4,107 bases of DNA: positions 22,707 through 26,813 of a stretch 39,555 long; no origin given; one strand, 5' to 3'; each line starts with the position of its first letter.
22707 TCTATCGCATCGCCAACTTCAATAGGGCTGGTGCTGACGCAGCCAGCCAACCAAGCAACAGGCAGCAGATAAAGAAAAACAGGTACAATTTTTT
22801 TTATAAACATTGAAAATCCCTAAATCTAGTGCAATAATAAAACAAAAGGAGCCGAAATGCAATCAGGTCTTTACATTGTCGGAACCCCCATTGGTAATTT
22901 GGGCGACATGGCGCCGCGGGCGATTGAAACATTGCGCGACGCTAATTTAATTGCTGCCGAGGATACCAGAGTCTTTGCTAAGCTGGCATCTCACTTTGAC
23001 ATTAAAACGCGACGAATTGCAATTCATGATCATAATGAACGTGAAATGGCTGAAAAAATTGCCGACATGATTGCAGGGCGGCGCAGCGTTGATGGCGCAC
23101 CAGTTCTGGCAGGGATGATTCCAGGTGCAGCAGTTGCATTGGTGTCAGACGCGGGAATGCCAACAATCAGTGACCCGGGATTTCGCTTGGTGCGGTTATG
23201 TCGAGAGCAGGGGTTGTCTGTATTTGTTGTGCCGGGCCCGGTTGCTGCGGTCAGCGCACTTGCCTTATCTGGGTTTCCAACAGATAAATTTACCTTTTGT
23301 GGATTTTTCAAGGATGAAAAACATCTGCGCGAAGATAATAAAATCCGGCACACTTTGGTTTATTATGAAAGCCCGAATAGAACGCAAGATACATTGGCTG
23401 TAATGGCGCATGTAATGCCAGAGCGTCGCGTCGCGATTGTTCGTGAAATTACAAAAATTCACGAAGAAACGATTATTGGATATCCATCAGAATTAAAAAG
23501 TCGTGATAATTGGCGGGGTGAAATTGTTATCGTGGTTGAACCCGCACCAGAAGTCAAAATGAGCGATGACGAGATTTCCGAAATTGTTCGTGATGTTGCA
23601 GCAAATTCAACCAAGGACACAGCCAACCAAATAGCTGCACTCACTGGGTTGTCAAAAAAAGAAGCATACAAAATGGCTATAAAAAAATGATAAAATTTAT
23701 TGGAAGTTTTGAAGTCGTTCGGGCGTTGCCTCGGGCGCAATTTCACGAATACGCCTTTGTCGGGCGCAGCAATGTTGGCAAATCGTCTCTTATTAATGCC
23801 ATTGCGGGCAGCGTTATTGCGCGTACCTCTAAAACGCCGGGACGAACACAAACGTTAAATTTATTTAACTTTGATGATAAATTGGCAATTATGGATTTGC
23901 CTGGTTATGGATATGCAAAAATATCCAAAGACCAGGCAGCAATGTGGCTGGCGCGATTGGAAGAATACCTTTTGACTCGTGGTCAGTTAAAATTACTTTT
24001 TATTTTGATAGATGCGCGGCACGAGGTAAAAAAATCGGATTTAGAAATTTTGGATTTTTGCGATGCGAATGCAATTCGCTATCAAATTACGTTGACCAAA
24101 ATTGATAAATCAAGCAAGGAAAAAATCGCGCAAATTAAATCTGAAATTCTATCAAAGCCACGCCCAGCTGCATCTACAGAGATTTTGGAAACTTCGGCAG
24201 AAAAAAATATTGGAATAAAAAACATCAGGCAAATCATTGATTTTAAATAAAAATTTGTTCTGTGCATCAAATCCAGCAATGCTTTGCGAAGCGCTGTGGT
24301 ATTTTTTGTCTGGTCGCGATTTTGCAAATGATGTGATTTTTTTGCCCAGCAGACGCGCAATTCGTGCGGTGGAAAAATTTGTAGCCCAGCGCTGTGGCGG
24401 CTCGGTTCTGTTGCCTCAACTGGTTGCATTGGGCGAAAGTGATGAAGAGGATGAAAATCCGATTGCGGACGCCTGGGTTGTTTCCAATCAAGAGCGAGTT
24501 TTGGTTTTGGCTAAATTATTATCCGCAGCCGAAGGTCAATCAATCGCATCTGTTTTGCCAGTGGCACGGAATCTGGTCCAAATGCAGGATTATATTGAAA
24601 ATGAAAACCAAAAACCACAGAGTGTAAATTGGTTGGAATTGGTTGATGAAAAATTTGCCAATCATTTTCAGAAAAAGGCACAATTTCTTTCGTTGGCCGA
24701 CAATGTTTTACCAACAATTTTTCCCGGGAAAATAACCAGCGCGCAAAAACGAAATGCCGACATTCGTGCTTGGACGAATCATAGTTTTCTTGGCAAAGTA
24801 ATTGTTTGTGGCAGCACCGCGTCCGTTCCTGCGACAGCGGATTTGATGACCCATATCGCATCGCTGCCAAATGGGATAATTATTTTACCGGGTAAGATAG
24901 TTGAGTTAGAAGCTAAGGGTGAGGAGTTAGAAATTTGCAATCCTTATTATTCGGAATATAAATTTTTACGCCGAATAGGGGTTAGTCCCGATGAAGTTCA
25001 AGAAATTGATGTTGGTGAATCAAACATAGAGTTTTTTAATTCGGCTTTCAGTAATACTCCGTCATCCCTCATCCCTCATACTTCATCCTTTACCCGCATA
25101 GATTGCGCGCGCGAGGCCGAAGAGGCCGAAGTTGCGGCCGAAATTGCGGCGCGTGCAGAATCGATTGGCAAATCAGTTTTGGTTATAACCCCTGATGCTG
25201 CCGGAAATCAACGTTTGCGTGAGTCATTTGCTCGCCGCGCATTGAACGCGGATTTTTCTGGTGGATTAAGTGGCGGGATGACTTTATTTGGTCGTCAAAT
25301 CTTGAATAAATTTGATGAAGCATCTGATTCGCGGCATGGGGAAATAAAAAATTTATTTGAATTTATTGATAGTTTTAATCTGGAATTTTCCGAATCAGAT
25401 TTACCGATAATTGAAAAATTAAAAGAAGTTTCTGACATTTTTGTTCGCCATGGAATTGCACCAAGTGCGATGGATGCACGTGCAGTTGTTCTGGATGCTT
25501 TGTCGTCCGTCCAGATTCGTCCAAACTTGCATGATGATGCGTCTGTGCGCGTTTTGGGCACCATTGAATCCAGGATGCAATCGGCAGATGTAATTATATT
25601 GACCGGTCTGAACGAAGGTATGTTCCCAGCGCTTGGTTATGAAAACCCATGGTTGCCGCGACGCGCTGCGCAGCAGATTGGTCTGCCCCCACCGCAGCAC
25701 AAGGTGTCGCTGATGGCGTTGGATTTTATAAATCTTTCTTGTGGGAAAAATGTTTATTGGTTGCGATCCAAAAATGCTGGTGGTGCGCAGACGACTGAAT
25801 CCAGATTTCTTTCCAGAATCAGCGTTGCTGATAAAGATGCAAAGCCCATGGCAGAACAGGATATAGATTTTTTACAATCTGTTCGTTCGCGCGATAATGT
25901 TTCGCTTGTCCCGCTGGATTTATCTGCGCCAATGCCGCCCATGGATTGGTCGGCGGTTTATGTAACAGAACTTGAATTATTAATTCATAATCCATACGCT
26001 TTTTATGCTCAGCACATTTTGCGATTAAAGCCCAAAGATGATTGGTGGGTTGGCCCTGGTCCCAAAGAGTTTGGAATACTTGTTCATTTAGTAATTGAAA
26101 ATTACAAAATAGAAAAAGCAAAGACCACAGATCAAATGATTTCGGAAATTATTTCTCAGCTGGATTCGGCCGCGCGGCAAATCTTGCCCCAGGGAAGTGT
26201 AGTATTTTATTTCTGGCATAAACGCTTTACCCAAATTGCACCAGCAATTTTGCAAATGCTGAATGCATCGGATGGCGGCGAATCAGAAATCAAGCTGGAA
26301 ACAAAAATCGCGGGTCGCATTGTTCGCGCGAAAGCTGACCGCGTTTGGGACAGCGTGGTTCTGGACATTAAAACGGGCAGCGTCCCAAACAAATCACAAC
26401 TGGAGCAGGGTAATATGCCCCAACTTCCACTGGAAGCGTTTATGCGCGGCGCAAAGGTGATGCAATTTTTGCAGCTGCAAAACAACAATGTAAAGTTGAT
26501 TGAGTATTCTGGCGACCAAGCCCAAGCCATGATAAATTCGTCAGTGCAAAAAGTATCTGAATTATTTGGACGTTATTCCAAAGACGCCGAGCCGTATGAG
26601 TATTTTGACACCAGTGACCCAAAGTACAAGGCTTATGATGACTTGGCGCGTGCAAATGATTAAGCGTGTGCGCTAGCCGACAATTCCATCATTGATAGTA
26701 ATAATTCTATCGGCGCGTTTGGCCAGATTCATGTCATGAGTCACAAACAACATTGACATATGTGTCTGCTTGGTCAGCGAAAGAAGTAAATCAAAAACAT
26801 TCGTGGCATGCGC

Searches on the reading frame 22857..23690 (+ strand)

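Call 9: search_protein_families(library=pfam, proteins=[window:22857-23690:+], max_evalue=0.001)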
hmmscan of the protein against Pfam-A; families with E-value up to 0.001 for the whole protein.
window:22857-23690:+ (277 aa): 2 families
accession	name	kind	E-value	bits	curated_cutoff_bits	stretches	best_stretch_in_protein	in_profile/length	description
PF00590.25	TP_methylase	-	7.8e-26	91.8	27.8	1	5-208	2-206/212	Tetrapyrrole (Corrin/Porphyrin) Methylases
PF23016.2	RsmI_C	-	0.00066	19.9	27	0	251-275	19-43/46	RsmI C-terminal HTH domain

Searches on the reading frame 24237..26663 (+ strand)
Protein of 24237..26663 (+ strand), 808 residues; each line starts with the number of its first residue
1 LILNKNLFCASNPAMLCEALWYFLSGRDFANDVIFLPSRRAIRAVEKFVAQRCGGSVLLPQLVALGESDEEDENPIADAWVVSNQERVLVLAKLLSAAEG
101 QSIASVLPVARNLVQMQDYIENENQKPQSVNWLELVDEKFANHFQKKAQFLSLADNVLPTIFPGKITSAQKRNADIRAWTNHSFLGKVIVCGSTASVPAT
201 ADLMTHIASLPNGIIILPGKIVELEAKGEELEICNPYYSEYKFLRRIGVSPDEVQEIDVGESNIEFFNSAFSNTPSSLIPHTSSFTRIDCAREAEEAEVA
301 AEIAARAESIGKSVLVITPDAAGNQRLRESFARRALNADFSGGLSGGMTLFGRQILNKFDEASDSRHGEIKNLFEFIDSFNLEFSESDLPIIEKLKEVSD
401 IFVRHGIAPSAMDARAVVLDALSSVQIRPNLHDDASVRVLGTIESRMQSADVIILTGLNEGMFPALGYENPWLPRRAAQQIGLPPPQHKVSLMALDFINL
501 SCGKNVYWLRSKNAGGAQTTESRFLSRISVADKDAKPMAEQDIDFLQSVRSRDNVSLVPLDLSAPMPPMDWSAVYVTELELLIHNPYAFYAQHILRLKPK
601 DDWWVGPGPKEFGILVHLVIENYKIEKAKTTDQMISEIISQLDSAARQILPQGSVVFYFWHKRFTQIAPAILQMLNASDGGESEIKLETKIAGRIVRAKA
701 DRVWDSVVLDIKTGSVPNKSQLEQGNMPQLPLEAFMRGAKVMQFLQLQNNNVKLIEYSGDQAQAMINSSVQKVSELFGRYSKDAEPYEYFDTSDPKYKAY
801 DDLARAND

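Call 9: search_protein_families(library=pfam, proteins=[window:24237-26663:+], max_evalue=0.001)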
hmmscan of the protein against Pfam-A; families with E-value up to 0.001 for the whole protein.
window:24237-26663:+ (808 aa): 1 family
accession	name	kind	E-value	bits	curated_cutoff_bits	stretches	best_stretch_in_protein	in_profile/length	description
PF12705.13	PDDEXK_1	-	3.6e-10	40.6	22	1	576-732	4-164/247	PD-(D/E)XK nuclease superfamily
